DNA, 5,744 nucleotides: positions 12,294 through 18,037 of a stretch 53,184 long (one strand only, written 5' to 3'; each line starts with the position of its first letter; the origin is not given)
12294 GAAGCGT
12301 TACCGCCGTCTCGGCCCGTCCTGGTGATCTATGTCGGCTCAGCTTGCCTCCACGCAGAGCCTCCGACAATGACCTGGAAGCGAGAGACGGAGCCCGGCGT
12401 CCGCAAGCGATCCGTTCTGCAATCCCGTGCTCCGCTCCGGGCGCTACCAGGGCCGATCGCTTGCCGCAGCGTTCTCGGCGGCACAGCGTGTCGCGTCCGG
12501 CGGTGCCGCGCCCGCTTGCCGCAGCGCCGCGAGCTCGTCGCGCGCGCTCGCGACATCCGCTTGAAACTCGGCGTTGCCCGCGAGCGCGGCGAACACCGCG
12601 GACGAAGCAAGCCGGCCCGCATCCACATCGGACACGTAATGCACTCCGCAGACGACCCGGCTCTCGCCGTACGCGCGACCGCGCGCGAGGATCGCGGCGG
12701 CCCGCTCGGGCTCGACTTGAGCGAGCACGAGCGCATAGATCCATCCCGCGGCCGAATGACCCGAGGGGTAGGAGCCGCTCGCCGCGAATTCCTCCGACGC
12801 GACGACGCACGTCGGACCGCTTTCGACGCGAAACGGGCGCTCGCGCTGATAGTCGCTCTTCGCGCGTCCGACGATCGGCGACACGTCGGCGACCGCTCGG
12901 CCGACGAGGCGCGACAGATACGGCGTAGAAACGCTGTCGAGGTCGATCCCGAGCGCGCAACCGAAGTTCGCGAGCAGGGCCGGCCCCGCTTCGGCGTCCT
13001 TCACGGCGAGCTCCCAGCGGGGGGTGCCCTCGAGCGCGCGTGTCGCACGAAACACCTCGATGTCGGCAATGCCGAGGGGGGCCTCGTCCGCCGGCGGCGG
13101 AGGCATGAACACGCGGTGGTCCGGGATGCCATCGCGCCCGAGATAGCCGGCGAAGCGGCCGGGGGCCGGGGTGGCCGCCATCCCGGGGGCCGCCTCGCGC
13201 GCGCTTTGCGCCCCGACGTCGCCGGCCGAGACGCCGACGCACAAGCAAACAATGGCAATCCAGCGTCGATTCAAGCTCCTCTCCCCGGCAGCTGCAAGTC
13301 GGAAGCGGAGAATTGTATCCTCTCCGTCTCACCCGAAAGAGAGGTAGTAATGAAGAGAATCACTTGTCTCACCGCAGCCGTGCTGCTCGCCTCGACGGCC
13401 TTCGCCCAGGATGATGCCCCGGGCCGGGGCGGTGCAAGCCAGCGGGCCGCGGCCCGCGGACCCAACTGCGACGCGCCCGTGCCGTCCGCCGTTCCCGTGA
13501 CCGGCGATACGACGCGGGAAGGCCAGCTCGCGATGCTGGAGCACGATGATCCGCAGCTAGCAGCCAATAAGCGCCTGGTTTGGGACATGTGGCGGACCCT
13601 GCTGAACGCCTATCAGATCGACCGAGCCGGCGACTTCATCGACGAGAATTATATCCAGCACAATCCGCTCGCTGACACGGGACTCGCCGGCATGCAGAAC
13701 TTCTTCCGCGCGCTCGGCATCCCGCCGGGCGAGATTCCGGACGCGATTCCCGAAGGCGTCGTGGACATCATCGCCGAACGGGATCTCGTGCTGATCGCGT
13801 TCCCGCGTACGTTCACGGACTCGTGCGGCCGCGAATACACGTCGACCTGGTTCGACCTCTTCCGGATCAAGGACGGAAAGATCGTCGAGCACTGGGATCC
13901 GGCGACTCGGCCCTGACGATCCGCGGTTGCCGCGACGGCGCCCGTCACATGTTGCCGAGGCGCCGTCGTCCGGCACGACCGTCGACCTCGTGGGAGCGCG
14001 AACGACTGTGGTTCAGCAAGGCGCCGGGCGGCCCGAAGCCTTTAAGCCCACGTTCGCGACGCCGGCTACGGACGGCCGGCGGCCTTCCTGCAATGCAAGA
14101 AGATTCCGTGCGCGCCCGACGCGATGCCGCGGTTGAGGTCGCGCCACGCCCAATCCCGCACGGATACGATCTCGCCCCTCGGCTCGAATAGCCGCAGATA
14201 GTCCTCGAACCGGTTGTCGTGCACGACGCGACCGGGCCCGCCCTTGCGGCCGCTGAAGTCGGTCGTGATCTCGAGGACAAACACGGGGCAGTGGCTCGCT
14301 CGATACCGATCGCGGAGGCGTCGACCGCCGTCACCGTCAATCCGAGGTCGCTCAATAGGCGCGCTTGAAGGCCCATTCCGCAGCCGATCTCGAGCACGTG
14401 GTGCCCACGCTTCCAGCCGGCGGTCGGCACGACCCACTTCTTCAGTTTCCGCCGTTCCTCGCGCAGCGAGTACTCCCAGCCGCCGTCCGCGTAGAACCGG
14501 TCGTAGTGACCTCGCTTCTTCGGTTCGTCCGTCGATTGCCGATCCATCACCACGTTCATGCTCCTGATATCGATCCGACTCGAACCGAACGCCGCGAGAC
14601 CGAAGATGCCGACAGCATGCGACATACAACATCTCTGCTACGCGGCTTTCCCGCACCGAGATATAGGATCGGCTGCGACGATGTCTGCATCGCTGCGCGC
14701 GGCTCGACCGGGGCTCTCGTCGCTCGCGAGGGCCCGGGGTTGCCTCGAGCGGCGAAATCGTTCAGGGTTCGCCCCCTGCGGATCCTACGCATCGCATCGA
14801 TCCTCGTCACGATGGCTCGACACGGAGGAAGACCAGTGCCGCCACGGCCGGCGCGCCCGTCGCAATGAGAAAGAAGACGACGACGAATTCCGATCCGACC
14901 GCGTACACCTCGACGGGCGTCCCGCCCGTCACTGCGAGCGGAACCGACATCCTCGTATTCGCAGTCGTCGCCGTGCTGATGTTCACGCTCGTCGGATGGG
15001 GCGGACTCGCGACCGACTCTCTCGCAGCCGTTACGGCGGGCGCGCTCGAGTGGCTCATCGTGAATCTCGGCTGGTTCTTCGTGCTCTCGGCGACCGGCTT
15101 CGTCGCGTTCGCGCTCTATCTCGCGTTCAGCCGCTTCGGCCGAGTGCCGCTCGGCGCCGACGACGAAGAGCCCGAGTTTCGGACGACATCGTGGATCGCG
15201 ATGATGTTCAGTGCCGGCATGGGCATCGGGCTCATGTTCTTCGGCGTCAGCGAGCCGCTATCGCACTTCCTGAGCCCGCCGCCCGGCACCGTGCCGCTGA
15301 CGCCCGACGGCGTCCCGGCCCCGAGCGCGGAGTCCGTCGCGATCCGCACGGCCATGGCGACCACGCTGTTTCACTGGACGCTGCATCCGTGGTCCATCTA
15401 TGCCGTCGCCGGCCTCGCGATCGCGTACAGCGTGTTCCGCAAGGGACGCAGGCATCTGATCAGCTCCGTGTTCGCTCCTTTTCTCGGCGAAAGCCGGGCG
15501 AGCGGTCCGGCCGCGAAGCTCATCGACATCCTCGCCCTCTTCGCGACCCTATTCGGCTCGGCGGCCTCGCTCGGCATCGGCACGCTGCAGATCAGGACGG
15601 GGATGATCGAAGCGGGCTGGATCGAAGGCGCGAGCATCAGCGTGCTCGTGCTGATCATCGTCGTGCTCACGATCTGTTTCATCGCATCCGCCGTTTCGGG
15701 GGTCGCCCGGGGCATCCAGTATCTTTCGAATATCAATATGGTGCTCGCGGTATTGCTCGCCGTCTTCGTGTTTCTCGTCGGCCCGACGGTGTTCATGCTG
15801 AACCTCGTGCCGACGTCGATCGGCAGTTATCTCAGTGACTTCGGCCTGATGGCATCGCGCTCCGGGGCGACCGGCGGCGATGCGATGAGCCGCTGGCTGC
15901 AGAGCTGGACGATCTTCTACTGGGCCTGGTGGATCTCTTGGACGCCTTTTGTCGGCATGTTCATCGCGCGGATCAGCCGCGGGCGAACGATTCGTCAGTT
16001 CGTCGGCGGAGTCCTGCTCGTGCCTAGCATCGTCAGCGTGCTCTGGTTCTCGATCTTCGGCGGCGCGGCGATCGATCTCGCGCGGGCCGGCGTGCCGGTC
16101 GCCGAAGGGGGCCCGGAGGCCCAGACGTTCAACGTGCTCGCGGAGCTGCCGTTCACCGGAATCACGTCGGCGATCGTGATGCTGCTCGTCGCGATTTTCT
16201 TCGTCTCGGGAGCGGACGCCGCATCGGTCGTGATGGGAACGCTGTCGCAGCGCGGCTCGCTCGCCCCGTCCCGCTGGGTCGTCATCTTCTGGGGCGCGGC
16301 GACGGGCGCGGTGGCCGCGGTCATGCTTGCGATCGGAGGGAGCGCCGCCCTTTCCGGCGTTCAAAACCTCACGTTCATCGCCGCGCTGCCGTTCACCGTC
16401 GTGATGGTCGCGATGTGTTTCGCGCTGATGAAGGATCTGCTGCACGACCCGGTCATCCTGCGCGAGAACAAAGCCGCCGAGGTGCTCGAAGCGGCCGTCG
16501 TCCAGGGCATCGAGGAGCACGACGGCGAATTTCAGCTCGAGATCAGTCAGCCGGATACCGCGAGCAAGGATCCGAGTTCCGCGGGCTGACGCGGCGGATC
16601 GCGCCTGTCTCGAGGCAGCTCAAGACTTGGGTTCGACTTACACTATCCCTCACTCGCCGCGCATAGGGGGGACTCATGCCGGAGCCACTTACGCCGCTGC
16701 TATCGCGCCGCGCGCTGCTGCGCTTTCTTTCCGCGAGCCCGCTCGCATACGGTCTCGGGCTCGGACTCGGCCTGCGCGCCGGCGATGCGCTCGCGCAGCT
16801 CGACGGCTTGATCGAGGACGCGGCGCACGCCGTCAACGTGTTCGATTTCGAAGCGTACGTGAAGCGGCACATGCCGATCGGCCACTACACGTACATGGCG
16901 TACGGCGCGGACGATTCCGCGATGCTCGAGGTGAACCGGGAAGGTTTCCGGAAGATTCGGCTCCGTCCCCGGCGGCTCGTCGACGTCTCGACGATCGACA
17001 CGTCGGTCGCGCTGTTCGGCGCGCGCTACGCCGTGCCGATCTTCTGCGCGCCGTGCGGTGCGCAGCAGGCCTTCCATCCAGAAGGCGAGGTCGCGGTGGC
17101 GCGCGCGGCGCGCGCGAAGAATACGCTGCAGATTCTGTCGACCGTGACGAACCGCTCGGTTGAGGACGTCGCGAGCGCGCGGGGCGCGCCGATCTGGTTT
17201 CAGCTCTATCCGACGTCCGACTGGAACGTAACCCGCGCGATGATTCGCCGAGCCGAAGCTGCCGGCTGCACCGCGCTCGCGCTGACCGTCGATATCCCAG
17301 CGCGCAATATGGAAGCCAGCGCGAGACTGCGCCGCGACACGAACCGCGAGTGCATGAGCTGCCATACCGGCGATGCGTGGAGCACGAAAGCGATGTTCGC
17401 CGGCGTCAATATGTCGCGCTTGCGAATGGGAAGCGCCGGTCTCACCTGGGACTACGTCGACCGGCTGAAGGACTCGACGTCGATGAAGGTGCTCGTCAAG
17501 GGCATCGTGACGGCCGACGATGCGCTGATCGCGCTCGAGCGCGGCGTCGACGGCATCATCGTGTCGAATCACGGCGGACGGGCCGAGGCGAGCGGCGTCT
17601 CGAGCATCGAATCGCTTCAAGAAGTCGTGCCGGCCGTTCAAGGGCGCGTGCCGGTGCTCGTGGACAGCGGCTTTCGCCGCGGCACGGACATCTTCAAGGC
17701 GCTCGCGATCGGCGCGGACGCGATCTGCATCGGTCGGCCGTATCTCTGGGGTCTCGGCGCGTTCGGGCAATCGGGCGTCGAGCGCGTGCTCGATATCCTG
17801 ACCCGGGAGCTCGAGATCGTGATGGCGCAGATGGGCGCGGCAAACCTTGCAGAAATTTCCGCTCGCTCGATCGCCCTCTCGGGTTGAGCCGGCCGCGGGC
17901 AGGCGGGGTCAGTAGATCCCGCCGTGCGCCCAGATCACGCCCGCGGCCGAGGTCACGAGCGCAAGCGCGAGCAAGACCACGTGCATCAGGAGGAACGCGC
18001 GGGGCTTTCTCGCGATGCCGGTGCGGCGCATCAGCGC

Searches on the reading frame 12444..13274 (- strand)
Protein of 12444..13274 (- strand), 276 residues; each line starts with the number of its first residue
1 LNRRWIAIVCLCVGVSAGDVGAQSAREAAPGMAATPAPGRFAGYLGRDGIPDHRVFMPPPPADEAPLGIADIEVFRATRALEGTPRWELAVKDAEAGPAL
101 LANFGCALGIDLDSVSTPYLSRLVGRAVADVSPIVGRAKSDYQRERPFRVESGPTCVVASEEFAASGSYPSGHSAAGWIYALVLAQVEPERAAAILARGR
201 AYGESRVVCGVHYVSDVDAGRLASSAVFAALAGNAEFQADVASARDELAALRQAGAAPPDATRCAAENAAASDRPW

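Call 59: search_protein_families(library=pfam, proteins=[window:12444-13274:-], max_evalue=0.001)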
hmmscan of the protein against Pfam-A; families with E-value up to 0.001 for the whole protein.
window:12444-13274:- (276 aa): 1 family
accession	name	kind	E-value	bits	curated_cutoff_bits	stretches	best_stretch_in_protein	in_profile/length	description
PF01569.27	PAP2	-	6.6e-13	49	27.2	1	136-230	17-120/130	PAP2 superfamily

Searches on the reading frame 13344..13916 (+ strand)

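Call 59: search_protein_families(library=pfam, proteins=[window:13344-13916:+], max_evalue=0.001)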
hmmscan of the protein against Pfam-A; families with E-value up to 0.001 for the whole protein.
window:13344-13916:+ (190 aa): 2 families
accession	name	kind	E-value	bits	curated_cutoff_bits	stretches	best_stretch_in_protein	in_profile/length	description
PF12680.13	SnoaL_2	-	3.4e-10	40.9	27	1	84-183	5-102/102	SnoaL-like domain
PF07366.18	SnoaL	-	3.7e-10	40.2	28.4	1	79-185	3-115/126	SnoaL-like polyketide cyclase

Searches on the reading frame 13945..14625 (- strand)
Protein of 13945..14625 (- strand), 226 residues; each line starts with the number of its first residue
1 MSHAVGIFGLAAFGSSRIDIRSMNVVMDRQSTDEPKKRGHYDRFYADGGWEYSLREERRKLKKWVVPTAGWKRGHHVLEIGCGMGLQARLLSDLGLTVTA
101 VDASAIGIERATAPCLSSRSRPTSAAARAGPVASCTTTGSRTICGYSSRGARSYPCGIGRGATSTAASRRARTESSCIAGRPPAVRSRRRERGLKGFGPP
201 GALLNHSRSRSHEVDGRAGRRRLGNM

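Call 59: search_protein_families(library=pfam, proteins=[window:13945-14625:-], max_evalue=0.001)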
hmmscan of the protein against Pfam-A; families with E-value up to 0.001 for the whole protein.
window:13945-14625:- (226 aa): 3 families
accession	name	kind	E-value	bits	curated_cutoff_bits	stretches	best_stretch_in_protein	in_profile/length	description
PF13489.12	Methyltransf_23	-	2.4e-06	27.8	27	1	57-117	5-61/164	Methyltransferase domain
PF13649.12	Methyltransf_25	-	5.3e-05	24.3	27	1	77-115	1-41/97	Methyltransferase domain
PF08241.18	Methyltransf_11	-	0.00033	21.7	21.2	1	78-112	1-35/95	Methyltransferase domain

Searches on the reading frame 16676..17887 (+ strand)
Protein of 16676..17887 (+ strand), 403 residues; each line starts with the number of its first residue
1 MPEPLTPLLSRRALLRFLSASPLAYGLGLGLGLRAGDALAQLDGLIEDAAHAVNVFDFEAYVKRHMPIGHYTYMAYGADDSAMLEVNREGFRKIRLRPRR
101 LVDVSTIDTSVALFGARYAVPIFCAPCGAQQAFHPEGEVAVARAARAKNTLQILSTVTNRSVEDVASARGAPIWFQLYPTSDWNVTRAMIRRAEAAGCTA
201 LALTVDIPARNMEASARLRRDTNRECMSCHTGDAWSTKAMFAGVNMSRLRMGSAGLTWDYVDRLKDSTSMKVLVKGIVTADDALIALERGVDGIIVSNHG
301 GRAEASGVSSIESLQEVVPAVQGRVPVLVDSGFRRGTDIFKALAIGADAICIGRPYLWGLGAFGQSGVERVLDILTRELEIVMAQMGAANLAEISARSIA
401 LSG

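Call 59: search_protein_families(library=pfam, proteins=[window:16676-17887:+], max_evalue=0.001)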
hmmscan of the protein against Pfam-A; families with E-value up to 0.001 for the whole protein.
window:16676-17887:+ (403 aa): 5 families
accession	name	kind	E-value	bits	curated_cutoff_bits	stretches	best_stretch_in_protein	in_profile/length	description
PF01070.24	FMN_dh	-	4.7e-115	384.8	24.9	1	63-399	2-348/350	FMN-dependent dehydrogenase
PF00478.31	IMPDH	-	6.2e-07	29.2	25.6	1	257-354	132-237/345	IMP dehydrogenase / GMP reductase domain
PF03060.21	NMO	-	3.2e-06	27.2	28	1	258-357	126-226/331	Nitronate monooxygenase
PF05690.20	ThiG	-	1.7e-05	24.7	23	0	306-352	159-203/247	Thiazole biosynthesis protein ThiG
PF01645.23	Glu_synthase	-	0.00046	19.9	20.4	0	321-361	272-312/369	Conserved region in glutamate synthase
